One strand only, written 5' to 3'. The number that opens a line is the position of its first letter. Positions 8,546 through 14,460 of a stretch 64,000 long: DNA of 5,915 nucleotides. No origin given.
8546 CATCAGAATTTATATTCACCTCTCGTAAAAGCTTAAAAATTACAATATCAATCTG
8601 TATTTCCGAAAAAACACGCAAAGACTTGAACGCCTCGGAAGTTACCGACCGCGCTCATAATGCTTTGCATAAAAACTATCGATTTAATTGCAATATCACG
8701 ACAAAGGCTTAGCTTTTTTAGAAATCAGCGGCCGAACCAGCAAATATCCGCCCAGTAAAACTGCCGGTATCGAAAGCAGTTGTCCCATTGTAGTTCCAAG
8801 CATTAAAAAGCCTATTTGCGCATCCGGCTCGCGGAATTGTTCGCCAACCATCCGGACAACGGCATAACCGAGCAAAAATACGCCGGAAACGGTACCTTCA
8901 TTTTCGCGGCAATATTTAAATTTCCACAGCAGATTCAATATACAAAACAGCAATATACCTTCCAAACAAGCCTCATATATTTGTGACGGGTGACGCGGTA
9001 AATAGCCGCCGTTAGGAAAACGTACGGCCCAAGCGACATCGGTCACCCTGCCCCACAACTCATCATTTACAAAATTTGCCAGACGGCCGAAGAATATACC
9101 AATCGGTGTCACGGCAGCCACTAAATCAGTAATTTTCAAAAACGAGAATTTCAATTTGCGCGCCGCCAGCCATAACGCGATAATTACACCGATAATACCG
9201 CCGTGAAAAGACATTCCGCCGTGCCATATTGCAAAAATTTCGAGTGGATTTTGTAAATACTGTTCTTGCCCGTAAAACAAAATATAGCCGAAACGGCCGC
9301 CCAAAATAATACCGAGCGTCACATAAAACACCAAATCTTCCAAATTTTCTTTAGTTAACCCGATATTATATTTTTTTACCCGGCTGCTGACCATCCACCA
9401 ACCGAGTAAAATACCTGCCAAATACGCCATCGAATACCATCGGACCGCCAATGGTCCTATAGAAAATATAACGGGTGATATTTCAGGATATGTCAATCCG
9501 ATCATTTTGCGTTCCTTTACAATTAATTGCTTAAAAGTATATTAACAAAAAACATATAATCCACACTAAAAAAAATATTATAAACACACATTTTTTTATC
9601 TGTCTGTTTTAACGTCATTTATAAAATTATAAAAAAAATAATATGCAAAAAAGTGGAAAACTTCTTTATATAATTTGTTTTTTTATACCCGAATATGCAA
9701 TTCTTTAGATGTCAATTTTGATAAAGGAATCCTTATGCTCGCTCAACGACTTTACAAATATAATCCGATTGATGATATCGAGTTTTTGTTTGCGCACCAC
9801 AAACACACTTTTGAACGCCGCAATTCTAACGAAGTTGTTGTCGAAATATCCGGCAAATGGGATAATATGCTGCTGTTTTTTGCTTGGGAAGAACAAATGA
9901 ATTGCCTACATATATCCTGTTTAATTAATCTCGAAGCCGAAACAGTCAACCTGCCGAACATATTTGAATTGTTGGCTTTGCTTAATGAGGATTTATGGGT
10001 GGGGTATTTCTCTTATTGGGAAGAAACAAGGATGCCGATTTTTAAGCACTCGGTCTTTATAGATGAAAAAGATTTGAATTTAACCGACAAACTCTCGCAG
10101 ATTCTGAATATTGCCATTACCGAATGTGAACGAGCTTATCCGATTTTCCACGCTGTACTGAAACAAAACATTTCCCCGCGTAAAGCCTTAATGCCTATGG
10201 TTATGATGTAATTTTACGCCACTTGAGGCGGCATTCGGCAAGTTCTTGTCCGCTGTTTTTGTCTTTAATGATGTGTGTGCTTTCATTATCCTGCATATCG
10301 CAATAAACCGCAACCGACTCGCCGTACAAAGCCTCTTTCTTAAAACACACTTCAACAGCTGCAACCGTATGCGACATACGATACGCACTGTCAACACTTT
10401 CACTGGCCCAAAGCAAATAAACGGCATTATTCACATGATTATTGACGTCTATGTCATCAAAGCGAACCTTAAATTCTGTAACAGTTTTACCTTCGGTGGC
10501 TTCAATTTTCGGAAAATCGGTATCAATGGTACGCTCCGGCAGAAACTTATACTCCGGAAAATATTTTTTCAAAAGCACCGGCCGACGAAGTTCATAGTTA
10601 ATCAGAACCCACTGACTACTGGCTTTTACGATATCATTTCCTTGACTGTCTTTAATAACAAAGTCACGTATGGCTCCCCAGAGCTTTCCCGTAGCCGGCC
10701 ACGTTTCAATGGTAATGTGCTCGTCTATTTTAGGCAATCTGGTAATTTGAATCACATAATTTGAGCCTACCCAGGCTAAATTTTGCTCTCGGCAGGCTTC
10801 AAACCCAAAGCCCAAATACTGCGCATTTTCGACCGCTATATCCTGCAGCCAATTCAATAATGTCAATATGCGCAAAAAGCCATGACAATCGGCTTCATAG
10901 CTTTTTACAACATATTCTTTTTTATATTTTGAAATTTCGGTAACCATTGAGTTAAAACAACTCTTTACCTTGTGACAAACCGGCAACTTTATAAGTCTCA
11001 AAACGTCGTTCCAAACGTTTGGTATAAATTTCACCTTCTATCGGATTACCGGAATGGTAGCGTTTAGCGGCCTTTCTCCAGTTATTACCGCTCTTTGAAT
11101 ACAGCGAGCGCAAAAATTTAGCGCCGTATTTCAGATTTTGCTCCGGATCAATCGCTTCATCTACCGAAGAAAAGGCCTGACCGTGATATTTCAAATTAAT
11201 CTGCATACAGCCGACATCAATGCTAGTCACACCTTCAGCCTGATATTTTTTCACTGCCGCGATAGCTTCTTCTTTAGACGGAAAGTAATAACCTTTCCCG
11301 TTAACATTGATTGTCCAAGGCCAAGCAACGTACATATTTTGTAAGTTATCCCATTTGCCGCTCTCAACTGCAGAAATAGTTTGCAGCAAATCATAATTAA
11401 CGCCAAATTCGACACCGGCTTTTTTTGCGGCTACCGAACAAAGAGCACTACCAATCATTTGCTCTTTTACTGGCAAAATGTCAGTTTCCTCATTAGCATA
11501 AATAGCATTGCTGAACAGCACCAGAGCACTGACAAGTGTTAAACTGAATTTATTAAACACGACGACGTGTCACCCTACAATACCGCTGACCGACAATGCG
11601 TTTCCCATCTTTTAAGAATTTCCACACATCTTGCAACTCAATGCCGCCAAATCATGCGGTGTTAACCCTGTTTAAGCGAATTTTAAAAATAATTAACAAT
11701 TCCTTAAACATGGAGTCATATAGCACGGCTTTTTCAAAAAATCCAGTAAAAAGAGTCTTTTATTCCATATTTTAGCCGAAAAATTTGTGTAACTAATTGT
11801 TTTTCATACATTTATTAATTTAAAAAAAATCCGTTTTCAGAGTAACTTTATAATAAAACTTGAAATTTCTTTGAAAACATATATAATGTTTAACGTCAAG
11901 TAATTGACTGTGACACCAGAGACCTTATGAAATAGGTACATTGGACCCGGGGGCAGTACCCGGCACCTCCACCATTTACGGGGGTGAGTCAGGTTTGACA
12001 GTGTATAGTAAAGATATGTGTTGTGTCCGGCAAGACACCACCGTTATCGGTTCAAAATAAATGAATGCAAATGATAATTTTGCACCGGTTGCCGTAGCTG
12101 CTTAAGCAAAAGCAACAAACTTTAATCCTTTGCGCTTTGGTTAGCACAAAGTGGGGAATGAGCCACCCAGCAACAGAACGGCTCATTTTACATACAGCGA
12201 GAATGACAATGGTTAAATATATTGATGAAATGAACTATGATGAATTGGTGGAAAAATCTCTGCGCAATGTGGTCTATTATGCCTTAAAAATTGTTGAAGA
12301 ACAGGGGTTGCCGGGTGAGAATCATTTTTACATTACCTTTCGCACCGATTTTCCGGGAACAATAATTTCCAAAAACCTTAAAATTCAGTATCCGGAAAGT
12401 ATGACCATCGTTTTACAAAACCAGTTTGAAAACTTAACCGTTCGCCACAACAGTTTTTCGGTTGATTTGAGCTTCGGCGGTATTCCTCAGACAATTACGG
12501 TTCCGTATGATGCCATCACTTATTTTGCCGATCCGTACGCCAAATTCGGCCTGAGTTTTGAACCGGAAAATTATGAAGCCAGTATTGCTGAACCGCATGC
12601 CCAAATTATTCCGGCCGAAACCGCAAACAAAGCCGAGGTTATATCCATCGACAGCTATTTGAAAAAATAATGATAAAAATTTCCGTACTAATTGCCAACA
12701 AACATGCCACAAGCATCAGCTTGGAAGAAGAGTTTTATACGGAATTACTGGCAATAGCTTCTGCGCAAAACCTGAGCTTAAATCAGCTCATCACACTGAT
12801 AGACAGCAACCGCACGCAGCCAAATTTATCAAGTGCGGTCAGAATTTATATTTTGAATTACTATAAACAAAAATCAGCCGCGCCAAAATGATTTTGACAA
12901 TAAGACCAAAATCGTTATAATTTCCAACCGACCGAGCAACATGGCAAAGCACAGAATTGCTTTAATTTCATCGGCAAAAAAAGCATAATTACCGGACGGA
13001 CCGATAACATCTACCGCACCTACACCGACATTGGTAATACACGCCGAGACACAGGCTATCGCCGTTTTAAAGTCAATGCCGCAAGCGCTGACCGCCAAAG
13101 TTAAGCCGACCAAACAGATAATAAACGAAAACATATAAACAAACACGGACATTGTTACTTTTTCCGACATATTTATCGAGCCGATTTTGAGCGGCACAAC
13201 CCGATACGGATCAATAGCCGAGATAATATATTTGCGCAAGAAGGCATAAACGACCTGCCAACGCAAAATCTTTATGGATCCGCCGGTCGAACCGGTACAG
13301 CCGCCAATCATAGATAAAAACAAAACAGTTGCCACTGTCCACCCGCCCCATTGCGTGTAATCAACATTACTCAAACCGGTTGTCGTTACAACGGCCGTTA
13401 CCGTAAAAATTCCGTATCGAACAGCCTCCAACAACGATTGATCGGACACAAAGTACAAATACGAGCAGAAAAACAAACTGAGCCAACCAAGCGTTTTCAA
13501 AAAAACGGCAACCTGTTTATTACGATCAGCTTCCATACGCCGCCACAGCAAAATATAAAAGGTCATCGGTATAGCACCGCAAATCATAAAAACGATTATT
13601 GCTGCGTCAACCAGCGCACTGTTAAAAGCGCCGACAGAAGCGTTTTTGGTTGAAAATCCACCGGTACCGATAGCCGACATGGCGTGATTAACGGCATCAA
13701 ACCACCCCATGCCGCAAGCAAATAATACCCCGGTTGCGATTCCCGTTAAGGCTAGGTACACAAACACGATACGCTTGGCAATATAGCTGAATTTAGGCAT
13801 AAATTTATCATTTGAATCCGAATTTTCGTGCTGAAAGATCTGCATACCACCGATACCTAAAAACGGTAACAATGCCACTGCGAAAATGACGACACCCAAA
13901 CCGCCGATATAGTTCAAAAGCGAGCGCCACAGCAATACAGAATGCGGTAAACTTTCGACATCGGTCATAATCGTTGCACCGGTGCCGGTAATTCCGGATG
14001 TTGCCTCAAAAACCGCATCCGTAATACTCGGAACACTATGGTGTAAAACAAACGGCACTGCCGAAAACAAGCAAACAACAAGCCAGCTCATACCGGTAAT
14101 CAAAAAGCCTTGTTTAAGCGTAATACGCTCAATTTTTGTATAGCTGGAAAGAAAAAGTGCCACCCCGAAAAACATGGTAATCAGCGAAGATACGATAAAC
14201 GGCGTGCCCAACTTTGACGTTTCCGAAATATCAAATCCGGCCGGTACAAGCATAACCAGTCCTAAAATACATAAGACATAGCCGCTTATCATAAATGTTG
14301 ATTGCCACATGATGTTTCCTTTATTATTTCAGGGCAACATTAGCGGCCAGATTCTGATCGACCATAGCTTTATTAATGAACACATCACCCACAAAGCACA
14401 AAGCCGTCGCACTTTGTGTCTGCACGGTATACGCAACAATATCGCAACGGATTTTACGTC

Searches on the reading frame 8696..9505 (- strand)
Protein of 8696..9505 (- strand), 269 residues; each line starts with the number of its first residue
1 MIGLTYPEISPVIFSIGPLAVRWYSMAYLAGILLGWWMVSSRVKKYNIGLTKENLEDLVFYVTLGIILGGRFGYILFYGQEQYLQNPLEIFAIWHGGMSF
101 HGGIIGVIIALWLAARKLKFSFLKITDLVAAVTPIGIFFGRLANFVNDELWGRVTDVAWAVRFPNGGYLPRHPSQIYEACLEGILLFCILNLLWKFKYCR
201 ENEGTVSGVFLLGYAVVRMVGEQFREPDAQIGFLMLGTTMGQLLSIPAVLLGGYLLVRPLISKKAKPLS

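Call 16: search_protein_families(library=pfam, proteins=[window:8696-9505:-], max_evalue=0.001)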
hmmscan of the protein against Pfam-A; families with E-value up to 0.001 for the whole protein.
window:8696-9505:- (269 aa): 1 family
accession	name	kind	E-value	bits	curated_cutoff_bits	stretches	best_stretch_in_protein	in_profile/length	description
PF01790.23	LGT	-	3.2e-78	262.8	24.9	1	11-257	1-239/240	Prolipoprotein diacylglyceryl transferase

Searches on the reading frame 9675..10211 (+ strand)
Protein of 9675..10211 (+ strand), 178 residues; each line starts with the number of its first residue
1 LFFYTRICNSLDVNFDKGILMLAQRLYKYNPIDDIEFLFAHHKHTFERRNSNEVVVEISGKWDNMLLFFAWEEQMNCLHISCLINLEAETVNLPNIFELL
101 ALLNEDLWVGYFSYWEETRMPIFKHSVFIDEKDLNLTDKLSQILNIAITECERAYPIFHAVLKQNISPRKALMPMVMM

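Call 16: search_protein_families(library=pfam, proteins=[window:9675-10211:+], max_evalue=0.001)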
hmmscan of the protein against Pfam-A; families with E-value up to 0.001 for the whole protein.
window:9675-10211:+ (178 aa): 1 family
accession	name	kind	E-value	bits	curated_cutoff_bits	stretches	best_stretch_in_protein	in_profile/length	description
PF10722.14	YbjN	-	1.3e-15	58.2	22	1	31-158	1-124/126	Putative bacterial sensory transduction regulator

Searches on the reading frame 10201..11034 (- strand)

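Call 16: search_protein_families(library=pfam, proteins=[window:10201-11034:-], max_evalue=0.001)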
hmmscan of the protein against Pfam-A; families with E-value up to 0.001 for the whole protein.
window:10201-11034:- (277 aa): 3 families
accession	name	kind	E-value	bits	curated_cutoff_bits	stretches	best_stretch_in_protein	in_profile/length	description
PF01643.23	Acyl-ACP_TE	-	2e-30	105.6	23.7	1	36-154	3-122/131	Acyl-ACP thioesterase N-terminal domain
PF20791.3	Acyl-ACP_TE_C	-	1.8e-20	73.4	21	1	178-274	2-101/101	Acyl-ACP thioesterase C-terminal domain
PF13279.12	4HBT_2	-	9.1e-07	29.8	25.5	1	190-247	1-71/122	Thioesterase-like superfamily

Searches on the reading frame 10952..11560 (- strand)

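Call 16: search_protein_families(library=pfam, proteins=[window:10952-11560:-], max_evalue=0.001)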
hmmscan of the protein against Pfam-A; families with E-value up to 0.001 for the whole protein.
window:10952-11560:- (202 aa): 1 family
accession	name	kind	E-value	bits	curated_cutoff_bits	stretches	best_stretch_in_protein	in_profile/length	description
PF01464.25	SLT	-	5.8e-10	39.2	21.3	1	46-172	4-98/117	Transglycosylase SLT domain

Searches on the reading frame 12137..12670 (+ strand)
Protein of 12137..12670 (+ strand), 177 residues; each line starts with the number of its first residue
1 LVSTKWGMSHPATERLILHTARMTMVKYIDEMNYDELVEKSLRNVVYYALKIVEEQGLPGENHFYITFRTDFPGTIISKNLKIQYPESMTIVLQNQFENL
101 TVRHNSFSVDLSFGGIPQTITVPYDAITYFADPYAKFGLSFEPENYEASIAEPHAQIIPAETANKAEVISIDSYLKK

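Call 16: search_protein_families(library=pfam, proteins=[window:12137-12670:+], max_evalue=0.001)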
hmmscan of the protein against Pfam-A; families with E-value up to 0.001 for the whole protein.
window:12137-12670:+ (177 aa): 1 family
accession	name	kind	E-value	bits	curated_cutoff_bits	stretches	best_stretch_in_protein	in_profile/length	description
PF04386.18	SspB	-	1.2e-37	129.8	27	1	37-150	2-115/156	Stringent starvation protein B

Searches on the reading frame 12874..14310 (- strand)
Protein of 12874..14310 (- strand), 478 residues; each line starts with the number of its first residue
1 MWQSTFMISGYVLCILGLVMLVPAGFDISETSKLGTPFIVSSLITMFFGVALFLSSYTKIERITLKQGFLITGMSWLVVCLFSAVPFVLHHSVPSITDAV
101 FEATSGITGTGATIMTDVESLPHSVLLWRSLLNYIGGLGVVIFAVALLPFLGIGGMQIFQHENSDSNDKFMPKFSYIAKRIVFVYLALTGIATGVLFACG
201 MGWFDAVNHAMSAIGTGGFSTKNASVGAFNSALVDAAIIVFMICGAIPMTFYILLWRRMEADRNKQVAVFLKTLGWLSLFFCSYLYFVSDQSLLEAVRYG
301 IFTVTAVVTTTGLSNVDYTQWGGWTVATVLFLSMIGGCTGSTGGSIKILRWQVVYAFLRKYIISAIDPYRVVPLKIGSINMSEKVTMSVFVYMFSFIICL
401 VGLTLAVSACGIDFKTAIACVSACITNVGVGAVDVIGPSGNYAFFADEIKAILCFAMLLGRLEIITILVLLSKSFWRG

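Call 16: search_protein_families(library=pfam, proteins=[window:12874-14310:-], max_evalue=0.001)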
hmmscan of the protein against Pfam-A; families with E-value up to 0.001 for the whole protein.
window:12874-14310:- (478 aa): 1 family
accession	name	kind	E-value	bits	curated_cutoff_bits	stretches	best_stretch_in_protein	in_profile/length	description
PF02386.22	TrkH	-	2.4e-52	178.5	27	1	50-473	18-492/502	Cation transport protein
